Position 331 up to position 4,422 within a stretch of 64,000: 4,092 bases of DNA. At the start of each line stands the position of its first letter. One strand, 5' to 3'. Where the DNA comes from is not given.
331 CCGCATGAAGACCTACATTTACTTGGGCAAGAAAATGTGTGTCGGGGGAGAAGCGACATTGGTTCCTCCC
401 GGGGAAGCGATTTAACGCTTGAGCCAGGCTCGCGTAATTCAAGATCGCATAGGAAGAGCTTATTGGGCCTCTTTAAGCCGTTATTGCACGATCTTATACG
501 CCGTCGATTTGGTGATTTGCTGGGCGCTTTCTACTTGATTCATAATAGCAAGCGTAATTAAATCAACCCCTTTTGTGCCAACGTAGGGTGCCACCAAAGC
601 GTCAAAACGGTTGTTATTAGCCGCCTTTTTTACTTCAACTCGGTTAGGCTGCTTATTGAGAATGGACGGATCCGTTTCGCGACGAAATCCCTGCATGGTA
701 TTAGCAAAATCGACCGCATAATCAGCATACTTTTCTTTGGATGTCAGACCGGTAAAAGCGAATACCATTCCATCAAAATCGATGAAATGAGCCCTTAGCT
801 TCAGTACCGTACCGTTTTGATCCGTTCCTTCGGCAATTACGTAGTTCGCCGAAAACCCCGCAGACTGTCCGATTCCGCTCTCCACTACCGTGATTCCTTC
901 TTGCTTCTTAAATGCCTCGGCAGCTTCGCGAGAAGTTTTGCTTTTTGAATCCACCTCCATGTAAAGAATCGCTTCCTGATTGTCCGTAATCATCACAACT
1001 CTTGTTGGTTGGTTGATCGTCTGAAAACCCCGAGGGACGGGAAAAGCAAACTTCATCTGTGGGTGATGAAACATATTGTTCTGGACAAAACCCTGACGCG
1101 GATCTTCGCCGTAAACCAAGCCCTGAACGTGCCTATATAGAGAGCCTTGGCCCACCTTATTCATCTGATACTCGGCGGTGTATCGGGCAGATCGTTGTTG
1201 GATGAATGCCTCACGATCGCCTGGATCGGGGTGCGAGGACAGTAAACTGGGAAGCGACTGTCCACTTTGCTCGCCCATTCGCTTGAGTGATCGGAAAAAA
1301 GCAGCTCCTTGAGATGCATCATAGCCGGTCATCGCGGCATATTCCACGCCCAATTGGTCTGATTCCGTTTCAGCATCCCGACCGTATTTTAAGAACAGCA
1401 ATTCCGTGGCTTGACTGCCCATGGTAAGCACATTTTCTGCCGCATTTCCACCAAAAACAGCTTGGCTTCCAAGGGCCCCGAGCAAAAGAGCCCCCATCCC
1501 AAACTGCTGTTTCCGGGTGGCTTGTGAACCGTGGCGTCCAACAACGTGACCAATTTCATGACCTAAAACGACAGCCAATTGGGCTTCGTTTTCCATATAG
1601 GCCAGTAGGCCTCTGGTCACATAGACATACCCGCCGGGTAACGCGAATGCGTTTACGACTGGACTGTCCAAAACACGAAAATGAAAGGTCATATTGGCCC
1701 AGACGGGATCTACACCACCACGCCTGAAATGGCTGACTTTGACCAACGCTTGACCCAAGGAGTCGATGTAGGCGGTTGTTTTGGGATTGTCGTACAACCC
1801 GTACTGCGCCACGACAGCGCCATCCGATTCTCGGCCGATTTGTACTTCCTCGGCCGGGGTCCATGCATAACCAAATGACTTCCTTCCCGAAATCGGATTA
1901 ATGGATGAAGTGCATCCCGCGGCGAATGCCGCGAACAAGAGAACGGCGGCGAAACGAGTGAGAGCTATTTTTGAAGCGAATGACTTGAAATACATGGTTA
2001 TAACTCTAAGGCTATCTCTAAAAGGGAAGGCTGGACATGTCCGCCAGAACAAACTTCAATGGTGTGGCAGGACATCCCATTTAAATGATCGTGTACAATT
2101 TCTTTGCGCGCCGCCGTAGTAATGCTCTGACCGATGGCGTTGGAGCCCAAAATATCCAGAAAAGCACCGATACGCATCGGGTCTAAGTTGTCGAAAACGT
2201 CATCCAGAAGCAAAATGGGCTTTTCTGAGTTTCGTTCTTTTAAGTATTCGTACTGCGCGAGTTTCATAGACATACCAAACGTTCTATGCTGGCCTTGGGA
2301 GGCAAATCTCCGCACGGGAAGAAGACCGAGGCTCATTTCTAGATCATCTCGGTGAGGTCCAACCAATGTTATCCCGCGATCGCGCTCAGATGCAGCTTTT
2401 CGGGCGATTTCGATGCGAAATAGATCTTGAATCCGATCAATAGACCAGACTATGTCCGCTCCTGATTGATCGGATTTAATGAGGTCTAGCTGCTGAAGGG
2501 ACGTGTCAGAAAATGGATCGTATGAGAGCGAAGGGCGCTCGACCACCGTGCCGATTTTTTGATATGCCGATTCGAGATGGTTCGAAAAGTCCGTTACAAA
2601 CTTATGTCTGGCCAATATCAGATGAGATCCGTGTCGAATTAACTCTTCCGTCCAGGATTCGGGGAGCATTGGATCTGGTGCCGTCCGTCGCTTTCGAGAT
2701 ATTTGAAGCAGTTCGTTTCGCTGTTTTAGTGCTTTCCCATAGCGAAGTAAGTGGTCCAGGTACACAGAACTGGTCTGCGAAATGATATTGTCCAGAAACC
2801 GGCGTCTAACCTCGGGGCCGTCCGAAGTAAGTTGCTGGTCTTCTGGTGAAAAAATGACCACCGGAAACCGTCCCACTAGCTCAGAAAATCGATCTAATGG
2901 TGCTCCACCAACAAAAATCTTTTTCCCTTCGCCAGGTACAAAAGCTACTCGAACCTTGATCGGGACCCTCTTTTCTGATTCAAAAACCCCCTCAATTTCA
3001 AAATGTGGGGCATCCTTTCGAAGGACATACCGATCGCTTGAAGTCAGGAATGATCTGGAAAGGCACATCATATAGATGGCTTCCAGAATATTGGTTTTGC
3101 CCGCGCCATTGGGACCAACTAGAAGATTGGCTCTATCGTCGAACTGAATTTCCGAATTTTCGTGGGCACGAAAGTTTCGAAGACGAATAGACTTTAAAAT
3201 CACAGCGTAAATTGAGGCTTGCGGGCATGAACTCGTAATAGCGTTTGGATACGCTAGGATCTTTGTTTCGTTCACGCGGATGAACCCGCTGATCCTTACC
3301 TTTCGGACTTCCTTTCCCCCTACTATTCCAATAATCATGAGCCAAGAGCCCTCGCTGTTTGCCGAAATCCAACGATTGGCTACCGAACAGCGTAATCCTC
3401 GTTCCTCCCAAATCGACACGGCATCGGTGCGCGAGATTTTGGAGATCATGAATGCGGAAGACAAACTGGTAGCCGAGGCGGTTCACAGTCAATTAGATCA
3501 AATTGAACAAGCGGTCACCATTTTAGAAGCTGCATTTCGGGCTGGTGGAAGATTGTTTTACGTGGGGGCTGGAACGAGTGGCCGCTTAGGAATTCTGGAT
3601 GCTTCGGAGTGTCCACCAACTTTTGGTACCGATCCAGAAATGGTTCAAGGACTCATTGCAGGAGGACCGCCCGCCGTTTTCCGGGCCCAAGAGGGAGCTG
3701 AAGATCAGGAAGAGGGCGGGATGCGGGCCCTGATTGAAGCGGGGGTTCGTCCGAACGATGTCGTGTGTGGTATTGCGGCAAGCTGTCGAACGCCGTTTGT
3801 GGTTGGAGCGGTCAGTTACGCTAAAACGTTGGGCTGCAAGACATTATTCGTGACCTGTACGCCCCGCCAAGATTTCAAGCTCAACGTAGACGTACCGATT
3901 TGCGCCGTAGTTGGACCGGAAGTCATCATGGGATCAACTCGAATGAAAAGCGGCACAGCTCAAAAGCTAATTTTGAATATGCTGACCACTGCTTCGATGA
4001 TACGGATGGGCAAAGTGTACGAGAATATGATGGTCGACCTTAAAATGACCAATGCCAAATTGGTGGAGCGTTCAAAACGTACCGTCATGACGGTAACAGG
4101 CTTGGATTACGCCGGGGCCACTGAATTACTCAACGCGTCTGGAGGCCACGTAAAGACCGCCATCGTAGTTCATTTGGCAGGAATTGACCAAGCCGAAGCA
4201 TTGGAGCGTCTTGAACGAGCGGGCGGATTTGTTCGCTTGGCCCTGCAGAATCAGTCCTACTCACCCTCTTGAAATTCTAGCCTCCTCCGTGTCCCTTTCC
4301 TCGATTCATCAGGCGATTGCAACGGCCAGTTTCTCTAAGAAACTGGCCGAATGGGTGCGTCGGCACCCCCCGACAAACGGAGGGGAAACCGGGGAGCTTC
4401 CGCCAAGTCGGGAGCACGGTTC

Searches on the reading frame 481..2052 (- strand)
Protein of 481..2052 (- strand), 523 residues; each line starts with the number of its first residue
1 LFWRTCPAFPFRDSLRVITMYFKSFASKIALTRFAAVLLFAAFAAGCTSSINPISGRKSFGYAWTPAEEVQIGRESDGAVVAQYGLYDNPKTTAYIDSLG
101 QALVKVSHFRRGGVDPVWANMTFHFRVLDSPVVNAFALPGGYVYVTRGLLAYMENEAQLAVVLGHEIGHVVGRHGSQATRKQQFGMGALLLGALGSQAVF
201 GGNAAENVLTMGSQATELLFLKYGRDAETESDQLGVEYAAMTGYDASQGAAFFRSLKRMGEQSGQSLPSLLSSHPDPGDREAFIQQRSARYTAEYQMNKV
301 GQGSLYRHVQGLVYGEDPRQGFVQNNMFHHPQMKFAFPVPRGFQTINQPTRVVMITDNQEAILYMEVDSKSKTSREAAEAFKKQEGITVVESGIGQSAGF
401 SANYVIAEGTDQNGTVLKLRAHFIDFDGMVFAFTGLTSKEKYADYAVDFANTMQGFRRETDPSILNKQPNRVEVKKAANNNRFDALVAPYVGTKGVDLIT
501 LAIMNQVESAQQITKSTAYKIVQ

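Call 26: search_protein_families(library=pfam, proteins=[window:481-2052:-], max_evalue=0.00001)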
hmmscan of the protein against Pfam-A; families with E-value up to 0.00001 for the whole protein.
window:481-2052:- (523 aa): 1 family
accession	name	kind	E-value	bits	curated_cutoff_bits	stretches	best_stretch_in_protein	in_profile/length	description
PF01435.24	Peptidase_M48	-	1.1e-30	107.3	20.3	1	122-286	24-184/186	Peptidase family M48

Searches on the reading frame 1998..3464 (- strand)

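Call 26: search_protein_families(library=pfam, proteins=[window:1998-3464:-], max_evalue=0.00001)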
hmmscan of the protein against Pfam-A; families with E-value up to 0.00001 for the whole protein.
window:1998-3464:- (488 aa): 4 families
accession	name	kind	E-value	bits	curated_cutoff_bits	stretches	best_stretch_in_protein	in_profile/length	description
PF02463.25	SMC_N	-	3.4e-17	63.1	40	1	90-459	2-204/220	RecF/RecN/SMC N terminal domain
PF13175.12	AAA_15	-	3.9e-14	53.5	32.1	1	90-137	3-50/374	AAA ATPase domain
PF13476.12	AAA_23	-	1.1e-13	52.7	27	1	92-203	1-87/201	AAA domain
PF13304.12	AAA_21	-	1.1e-08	35.9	27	1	113-138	2-43/304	AAA domain, putative AbiEii toxin, Type IV TA system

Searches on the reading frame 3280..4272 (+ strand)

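Call 26: search_protein_families(library=pfam, proteins=[window:3280-4272:+], max_evalue=0.00001)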
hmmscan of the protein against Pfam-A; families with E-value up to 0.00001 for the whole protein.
window:3280-4272:+ (330 aa): 3 families
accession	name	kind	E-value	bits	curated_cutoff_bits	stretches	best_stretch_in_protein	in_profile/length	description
PF22645.1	GKRP_SIS_N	-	2.4e-17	63.1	27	1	80-181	8-112/113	Glucokinase regulatory protein N-terminal SIS domain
PF13580.11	SIS_2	-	2.3e-08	34.6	27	1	62-192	8-137/138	SIS domain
PF22198.1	GKRP_SIS_2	-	4.9e-08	33.4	27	1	75-134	7-66/191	Glucokinase regulatory protein, second SIS domain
